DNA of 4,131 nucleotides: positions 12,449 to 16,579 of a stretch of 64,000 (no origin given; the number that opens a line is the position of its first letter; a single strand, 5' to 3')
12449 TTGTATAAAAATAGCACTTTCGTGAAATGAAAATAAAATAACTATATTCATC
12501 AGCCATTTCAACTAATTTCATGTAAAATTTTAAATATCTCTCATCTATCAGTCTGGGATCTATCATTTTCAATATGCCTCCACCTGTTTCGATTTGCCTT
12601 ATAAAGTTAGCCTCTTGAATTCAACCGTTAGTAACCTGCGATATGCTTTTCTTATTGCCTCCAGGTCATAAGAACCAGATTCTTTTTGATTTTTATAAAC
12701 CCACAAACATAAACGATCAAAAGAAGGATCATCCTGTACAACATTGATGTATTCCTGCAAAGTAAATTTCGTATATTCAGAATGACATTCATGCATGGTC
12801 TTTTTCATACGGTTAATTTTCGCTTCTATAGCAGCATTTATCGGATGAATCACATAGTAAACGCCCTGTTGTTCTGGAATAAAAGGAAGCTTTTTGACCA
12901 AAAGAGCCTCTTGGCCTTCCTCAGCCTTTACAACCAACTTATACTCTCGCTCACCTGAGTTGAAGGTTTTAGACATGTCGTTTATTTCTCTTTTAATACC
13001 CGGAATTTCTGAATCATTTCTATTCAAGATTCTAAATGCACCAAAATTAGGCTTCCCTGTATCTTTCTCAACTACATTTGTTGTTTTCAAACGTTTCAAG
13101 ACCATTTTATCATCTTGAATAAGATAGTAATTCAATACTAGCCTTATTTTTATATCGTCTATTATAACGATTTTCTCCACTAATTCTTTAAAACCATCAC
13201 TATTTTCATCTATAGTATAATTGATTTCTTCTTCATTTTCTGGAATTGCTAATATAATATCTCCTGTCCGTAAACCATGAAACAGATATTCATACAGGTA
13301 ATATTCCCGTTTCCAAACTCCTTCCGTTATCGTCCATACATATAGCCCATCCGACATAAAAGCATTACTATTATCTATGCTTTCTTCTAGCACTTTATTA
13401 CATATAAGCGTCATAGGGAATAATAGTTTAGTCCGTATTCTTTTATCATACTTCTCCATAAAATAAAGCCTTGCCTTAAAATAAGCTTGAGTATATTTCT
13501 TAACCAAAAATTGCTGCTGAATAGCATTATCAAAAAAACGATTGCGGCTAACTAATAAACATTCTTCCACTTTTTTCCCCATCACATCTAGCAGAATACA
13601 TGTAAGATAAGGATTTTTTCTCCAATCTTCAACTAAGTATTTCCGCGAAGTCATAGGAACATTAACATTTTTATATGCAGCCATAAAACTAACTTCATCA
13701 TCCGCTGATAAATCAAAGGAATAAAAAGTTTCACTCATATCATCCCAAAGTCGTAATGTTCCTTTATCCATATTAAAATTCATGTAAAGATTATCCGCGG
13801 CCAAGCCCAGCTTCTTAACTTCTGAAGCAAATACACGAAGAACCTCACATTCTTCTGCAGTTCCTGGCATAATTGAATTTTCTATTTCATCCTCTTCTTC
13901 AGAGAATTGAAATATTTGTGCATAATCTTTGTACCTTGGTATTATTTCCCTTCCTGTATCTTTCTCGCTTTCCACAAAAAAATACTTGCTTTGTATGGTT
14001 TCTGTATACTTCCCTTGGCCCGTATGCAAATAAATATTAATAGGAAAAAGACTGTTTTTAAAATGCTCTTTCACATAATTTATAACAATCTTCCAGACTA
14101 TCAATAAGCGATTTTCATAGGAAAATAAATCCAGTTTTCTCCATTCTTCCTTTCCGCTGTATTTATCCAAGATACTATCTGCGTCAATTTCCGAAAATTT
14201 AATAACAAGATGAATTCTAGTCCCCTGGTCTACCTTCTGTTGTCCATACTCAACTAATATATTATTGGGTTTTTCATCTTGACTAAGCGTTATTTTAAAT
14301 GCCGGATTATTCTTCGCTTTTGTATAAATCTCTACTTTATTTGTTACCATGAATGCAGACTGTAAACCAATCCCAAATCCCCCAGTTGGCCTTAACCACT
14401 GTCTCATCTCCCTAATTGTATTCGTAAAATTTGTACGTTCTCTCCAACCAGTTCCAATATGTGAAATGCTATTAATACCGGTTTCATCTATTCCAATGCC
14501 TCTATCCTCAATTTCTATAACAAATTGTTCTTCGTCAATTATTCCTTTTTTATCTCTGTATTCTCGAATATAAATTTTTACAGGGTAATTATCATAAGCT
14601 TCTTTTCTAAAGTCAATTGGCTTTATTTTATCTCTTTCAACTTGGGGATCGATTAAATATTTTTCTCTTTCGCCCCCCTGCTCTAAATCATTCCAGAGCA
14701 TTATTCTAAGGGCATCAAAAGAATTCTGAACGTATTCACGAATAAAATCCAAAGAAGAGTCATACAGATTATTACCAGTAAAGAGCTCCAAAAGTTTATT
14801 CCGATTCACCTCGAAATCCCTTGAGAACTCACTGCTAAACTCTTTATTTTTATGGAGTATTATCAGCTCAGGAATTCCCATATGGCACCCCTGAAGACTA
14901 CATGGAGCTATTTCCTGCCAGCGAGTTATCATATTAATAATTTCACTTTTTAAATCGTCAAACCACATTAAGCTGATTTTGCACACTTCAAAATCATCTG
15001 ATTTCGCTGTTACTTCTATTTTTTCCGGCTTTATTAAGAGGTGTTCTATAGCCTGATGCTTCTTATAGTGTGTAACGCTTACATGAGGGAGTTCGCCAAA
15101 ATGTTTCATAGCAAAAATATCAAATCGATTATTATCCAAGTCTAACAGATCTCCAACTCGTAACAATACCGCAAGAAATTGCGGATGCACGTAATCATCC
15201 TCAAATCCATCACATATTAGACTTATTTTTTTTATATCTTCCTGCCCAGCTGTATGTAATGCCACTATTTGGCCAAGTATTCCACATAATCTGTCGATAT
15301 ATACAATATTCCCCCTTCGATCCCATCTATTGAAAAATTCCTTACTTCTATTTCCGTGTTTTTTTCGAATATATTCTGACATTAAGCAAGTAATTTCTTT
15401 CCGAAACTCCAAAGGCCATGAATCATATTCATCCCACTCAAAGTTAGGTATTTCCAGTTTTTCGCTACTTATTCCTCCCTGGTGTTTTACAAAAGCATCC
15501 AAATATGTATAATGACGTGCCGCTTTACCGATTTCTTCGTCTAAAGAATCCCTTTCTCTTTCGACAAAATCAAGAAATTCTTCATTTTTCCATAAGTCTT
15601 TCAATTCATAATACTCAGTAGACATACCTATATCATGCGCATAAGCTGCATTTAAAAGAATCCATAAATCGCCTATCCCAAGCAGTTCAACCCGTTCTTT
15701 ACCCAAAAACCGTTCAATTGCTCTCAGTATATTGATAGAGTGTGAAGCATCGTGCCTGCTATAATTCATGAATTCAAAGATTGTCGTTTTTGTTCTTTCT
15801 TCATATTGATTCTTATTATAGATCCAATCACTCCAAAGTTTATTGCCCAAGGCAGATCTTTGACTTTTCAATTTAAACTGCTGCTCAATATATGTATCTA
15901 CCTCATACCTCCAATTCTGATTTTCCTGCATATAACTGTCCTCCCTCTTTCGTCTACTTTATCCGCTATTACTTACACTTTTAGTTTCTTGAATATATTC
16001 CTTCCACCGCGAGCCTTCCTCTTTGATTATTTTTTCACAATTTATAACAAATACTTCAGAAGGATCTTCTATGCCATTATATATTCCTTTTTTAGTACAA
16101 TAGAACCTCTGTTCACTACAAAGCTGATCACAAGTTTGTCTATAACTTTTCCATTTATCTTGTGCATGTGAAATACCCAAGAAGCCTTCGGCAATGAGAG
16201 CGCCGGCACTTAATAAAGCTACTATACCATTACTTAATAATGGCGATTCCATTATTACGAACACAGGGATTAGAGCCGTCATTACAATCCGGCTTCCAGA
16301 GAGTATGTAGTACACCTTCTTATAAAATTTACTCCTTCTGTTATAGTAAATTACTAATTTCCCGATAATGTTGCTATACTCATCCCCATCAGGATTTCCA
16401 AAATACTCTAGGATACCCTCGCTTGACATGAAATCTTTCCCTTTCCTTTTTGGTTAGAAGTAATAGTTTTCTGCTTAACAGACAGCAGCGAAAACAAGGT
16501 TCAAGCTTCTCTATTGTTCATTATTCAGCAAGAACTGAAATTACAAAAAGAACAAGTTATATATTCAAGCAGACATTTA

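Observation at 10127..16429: Four-gene operon SLATT(DUF4231) - HD+GHKL ATPase - PRTase - unknown: candidate undescribed defence system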

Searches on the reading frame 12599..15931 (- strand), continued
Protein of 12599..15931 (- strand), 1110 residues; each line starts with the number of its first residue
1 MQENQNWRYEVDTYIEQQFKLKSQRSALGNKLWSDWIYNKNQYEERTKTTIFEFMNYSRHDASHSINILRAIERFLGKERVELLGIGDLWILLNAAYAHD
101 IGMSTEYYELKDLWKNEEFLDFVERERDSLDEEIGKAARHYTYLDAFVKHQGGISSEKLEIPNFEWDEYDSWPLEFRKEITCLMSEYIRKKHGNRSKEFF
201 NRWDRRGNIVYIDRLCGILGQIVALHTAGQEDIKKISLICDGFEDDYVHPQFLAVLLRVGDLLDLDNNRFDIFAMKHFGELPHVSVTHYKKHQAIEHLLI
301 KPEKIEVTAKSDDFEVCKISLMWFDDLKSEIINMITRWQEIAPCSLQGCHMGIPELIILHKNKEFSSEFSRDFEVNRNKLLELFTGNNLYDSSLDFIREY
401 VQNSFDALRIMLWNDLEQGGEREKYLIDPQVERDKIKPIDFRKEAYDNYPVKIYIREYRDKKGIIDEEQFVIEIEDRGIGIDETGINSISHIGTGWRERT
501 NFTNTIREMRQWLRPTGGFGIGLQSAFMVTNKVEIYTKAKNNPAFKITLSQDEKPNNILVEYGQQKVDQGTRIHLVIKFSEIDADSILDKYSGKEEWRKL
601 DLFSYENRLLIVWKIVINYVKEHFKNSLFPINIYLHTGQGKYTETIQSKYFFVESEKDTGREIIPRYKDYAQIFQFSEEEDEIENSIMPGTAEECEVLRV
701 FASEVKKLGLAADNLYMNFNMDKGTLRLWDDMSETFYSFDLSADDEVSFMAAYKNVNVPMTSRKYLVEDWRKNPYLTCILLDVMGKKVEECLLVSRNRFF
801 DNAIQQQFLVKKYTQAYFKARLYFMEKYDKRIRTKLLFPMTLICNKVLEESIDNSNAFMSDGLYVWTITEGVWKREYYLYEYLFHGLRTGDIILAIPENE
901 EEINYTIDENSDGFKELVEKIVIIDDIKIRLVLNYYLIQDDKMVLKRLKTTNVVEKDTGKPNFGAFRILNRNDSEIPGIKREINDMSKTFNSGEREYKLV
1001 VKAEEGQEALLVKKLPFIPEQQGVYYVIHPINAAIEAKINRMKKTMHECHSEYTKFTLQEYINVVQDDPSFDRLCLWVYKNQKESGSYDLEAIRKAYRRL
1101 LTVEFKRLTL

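Call 101: get_annotated_region(hit=H2, flank=6000)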
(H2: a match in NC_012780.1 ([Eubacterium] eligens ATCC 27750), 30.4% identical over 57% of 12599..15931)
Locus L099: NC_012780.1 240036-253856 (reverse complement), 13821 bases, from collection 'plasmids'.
description: [Eubacterium] eligens ATCC 27750 plasmid unnamed, complete sequence
organism: [Eubacterium] eligens ATCC 27750 (NCBI taxid 515620)
taxonomy: Bacteria; Bacillota; Clostridia; Lachnospirales; Lachnospiraceae; Lachnospira; Lachnospira eligens; [Eubacterium] eligens ATCC 27750
host: -; source: -; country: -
typing (MOB-suite, as given by PLSDB): non-mobilizable; replicon rep_cluster_238
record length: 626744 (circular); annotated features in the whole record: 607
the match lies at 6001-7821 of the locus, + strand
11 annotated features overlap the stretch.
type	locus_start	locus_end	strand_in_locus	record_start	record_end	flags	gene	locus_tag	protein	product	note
CDS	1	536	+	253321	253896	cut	-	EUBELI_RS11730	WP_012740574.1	hypothetical protein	-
CDS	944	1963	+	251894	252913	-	-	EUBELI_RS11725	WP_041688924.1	Abi family protein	-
CDS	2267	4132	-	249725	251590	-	-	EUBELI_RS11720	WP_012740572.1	DUF4012 domain-containing protein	-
CDS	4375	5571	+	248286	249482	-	-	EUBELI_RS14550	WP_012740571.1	hypothetical protein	-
CDS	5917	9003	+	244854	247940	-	-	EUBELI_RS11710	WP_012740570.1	ATP-binding protein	-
CDS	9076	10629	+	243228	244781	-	-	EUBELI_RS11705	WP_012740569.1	ABC-F family ATP-binding cassette domain-containing protein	-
CDS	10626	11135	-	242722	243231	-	-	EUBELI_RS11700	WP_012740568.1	GntR family transcriptional regulator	-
CDS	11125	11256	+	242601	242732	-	-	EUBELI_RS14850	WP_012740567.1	hypothetical protein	-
CDS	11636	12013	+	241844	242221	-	-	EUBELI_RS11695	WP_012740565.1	hypothetical protein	-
CDS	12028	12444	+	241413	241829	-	-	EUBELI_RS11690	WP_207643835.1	hypothetical protein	-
CDS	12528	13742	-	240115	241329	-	-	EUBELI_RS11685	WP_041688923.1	GNAT family N-acetyltransferase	-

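Call 102: get_annotated_region(hit=H5, flank=6000)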
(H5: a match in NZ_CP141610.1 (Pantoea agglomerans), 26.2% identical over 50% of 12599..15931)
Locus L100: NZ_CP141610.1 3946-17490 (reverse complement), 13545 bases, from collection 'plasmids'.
description: Pantoea agglomerans strain BIM B-2003 plasmid pPA-MXU-125, complete sequence
organism: Pantoea agglomerans (NCBI taxid 549)
taxonomy: Bacteria; Pseudomonadota; Gammaproteobacteria; Enterobacterales; Erwiniaceae; Pantoea; Pantoea agglomerans
host: -; source: cell culture,hydroalcoholic extract of Sphagnum fuscum; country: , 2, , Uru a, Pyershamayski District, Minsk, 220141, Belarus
typing (MOB-suite, as given by PLSDB): non-mobilizable; replicon rep_cluster_1441
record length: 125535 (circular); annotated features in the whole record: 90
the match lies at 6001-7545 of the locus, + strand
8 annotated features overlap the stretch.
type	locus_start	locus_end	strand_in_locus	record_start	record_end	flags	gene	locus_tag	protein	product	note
CDS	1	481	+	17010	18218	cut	-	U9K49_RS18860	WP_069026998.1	AAA family ATPase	-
CDS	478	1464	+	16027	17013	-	-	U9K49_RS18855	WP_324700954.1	ParB family protein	-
CDS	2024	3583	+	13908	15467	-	-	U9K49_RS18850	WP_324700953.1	AAA family ATPase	-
CDS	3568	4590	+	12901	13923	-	-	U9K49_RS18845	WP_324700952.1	DNA helicase UvrD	-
CDS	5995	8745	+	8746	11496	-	-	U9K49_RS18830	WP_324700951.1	hypothetical protein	-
CDS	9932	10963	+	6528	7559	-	-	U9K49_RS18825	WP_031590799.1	tyrosine-type recombinase/integrase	GO:0015074 - DNA integration [Evidence IEA]; GO:0006310 - DNA recombination [Evidence IEA]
CDS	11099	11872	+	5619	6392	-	-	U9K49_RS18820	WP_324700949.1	nucleotidyltransferase domain-containing protein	-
CDS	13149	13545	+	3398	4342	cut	-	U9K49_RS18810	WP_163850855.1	Rpn family recombination-promoting nuclease/putative transposase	-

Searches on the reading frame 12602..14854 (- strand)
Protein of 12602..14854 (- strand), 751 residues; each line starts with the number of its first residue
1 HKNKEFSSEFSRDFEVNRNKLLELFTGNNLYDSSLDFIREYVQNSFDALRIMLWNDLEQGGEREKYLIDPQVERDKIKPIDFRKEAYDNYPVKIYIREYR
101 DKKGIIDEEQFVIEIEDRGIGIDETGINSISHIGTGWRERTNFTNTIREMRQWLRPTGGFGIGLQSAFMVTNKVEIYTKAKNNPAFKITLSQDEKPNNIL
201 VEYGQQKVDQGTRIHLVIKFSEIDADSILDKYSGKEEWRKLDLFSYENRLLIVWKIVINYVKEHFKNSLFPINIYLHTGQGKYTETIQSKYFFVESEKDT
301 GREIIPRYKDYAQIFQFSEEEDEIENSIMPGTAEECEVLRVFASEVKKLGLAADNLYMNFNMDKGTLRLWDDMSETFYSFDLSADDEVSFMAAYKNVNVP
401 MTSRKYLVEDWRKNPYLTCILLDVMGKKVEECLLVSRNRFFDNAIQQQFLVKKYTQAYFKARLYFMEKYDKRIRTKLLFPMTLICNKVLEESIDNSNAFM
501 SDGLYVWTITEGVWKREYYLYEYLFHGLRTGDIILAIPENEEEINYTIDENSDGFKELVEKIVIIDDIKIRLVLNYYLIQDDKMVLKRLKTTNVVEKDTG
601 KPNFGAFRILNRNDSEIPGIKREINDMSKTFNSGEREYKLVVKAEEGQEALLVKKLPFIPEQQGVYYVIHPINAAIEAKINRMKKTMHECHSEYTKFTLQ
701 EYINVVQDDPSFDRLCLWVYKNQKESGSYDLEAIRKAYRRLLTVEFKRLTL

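Call 62: predict_structure(alignment_id=A6)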
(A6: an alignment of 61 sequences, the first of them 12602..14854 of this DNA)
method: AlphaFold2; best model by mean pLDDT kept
length: 751 residues; sequences in the alignment: 61
mean_pLDDT: 85.0   pTM: 0.86
mean pLDDT of the five models: 85.0, 84.9, 83.8, 83.6, 82.0
residues with pLDDT >= 90: 391; 70-90: 245; 50-70: 80; < 50: 35
segments of 3 or more residues with pLDDT < 50: 1-6, 25-27, 594-597, 614-616, 618-636
pLDDT, mean of each block of 10 residues (from residue 1): 48 58 53 91 96 95 96 96 97 97 93 97 87 72 90 86 82 94 92 76 89 97 91 77 90 96 97 93 96 82 93 89 67 92 96 96 96 97 89 96 86 87 95 89 86 96 93 88 86 62 90 89 88 89 82 87 92 84 78 55 82 48 37 48 78 90 86 85 80 72 91 92 92 95 87 64
secondary structure, 60 per line:
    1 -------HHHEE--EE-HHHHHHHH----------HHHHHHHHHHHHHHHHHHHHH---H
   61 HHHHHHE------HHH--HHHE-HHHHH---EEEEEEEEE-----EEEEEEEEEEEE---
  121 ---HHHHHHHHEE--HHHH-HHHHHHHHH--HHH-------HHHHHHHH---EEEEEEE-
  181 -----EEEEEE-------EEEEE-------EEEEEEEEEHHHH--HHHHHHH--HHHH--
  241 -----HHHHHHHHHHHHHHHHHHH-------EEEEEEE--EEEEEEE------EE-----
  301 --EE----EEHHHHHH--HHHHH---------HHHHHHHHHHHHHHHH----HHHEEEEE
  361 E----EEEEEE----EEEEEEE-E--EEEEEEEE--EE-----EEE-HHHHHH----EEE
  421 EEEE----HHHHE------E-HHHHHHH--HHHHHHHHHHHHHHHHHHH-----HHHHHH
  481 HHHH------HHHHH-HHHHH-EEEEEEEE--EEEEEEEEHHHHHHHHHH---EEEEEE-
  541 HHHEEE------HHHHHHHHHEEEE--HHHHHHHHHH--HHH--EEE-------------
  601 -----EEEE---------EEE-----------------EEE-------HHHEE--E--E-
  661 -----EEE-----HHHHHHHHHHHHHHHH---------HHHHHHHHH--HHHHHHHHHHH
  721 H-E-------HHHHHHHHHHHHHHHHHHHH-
elements in order (helices of 4 or more, strands of 3 or more residues): H18-25 H36-56 H60-66 H84-88 E92-100 E106-117 H124-131 H136-139 H141-149 H162-169 E173-179 E186-191 E199-203 E211-219 H220-223 H226-232 H235-238 H246-264 E272-278 E281-287 H311-316 H319-323 H333-348 E356-361 E366-371 E376-382 E387-394 E404-406 H408-413 E418-424 H429-432 H442-448 H451-469 H475-484 H491-495 H497-501 E503-510 E513-520 H521-530 E534-539 E544-546 H553-561 E562-565 H568-577 E585-587 E606-609 E619-621 E639-641 E666-668 H674-689 H699-707 H710-721 H731-750

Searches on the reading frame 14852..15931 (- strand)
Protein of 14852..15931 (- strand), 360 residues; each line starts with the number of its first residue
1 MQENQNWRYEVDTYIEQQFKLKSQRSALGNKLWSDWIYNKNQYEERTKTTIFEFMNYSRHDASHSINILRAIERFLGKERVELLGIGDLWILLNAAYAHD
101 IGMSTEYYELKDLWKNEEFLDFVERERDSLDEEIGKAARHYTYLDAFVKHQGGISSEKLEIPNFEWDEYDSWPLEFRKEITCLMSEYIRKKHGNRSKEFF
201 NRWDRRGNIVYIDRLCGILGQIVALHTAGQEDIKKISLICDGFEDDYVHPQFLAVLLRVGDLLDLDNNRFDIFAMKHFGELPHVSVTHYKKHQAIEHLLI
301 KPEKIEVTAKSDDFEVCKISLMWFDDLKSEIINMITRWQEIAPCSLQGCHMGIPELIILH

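Call 57: search_solved_structures(query=window:14852-15931:-, max_evalue=10)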
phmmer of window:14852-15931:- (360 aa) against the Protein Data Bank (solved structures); distinct sequences matched with E-value up to 10: 2.
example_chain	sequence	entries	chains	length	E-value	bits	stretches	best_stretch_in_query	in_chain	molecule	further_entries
4is2_A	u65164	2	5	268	1.4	10.9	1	104-157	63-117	Bile acid 3-alpha hydroxysteroid dehydrogenase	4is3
5x3d_A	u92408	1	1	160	1.8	10.6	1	236-297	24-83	Phosphoenolpyruvate phosphomutase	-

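Call 105: search_solved_structures(query=A8, max_evalue=10, show_alignments=2)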
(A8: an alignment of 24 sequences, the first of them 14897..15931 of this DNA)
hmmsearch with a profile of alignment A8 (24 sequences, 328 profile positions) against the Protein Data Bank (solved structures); distinct sequences matched with E-value up to 10: 9.
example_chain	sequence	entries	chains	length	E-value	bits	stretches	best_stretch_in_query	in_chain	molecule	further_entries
7d7p_A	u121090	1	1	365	0.002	20.7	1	8-91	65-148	Phosphodiesterase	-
5vyd_A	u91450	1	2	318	0.0023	20.4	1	8-91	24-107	Phosphodiesterase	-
3ecm_A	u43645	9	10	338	0.0052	19.3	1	31-91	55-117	High affinity cAMP-specific and IBMX-insensitive 3',5'-cyclic phosphodiesterase 8A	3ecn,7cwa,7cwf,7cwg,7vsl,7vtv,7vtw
8yta_A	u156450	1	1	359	0.0057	19.2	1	31-91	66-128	High affinity cAMP-specific and IBMX-insensitive 3',5'-cyclic phosphodiesterase 8A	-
4i15_A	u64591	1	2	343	0.048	16.1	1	25-91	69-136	Class 1 phosphodiesterase PDEB1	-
5g2b_A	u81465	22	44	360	0.048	16.1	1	25-91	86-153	CLASS 1 PHOSPHODIESTERASE PDEB1 | PHOSPHODIESTERASE B1 | Phosphodiesterase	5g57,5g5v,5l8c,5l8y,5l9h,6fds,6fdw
5h2q_A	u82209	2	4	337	0.048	16.1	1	25-91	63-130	Phosphodiesterase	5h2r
4phl_A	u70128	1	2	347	0.049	16.1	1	25-91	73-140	Class 1 phosphodiesterase PDEB1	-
2a3m_A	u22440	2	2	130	0.27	13.6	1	178-229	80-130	COG3005: Nitrate/TMAO reductases, membrane-bound tetraheme cytochrome c subunit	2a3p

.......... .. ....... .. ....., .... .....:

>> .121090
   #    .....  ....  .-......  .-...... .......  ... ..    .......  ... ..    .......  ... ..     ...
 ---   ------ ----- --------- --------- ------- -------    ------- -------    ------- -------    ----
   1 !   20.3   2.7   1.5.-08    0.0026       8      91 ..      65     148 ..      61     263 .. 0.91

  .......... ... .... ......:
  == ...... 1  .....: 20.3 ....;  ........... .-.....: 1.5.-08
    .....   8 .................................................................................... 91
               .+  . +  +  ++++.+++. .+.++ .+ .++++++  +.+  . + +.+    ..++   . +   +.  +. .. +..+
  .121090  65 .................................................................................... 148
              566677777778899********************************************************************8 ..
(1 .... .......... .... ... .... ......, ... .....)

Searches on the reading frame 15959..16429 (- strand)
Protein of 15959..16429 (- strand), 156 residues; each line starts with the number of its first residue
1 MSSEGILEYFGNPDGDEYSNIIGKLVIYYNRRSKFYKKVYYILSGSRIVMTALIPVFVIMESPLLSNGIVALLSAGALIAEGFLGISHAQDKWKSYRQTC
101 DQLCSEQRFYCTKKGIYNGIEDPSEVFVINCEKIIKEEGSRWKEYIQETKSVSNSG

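Call 3: search_protein_families(library=pfam, proteins=[window:15959-16429:-], max_evalue=1)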
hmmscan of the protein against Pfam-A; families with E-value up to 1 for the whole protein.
window:15959-16429:- (156 aa): 4 families
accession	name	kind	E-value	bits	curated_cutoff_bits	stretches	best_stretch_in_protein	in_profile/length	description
PF14015.11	DUF4231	-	2.4e-16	60.5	24.7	1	28-122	5-100/103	Protein of unknown function (DUF4231)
PF18181.6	SLATT_1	-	0.0038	17.7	26.3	1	27-142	11-122/122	SMODS and SLOG-associating 2TM effector domain 1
PF01277.22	Oleosin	-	0.074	13.3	25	1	42-88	23-69/113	Oleosin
PF16778.10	Phage_tail_APC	-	0.26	11.6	26.6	0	89-100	29-40/60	Phage tail assembly chaperone protein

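Call 4: search_protein_families(library=padloc, proteins=[window:15959-16429:-], max_evalue=1)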
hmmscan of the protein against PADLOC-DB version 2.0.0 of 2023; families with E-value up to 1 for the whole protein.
window:15959-16429:- (156 aa): 0 families

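Call 5: search_protein_families(library=ncbifam, proteins=[window:15959-16429:-], max_evalue=1)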
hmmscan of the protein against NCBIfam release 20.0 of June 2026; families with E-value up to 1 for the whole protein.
window:15959-16429:- (156 aa): 2 families
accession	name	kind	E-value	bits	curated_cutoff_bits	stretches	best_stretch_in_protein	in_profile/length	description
NF033634.1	SLATT_1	domain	1.9e-20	73.1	41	1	25-143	9-129/132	SLATT domain-containing protein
NF033632.1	SLATT_4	domain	0.0063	16.4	55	1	31-103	18-93/154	SLATT domain-containing protein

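Call 74: search_protein_families(library=phrogs, proteins=[window:15959-16429:-], max_evalue=0.01)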
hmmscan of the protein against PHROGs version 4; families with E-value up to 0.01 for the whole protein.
window:15959-16429:- (156 aa): 1 family
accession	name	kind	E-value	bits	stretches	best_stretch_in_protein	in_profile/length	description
phrog_7395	-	unknown function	1.9e-17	64.6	1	25-150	14-142/146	-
